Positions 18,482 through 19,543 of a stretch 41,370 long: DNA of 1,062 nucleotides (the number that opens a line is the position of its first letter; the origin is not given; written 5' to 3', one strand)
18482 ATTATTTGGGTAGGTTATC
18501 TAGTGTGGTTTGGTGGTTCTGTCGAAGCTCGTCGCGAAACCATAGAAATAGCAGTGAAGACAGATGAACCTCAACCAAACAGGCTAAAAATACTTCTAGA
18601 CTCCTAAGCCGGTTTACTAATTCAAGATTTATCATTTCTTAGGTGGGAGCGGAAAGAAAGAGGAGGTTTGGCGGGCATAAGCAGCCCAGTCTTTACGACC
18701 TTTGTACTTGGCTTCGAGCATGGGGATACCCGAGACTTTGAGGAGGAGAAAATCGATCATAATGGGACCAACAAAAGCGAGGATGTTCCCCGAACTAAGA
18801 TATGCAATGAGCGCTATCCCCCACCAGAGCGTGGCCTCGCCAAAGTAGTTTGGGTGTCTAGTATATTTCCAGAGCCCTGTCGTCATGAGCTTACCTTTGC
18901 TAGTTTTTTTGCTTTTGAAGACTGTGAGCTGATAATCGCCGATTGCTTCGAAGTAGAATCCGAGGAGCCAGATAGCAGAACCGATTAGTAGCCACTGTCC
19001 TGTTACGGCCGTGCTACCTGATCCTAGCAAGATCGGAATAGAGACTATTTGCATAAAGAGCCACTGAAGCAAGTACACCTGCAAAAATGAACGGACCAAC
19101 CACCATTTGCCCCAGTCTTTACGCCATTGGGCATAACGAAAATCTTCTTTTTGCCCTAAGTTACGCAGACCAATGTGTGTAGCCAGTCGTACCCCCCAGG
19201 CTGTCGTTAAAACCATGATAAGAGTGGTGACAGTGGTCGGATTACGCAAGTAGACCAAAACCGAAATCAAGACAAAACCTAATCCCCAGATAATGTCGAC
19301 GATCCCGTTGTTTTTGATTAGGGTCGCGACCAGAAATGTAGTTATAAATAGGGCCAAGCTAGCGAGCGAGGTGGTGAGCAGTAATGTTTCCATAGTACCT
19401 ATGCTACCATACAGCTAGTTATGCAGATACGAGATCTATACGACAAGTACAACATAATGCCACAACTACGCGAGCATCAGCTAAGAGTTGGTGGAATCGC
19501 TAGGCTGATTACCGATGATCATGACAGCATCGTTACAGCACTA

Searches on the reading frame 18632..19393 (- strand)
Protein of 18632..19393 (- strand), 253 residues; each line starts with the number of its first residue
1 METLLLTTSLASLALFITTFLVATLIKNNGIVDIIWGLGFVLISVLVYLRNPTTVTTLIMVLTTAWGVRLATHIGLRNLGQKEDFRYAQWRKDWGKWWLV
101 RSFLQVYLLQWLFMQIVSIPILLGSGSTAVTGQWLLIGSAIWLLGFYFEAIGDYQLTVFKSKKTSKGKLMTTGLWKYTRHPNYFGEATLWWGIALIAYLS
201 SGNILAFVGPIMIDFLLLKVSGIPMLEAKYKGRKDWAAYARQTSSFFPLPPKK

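Call 24: search_protein_families(library=pfam, proteins=[window:18632-19393:-])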
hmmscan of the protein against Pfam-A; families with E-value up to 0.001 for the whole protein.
window:18632-19393:- (253 aa): 5 families
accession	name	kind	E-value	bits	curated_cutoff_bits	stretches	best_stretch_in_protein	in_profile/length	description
PF06966.17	DUF1295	-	3.5e-66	223.5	20.4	1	20-243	2-235/235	Protein of unknown function (DUF1295)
PF02544.21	Steroid_dh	-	2.1e-08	34.7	22.6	1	130-208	37-115/150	3-oxo-5-alpha-steroid 4-dehydrogenase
PF04191.18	PEMT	-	2.6e-08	34.7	25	1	131-230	11-102/105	Phospholipid methyltransferase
PF04140.19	ICMT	-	2.7e-05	24.9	24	1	160-217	29-81/95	Isoprenylcysteine carboxyl methyltransferase (ICMT) family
PF01222.22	ERG4_ERG24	-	0.0002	20.7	27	1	157-242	338-422/432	Ergosterol biosynthesis ERG4/ERG24 family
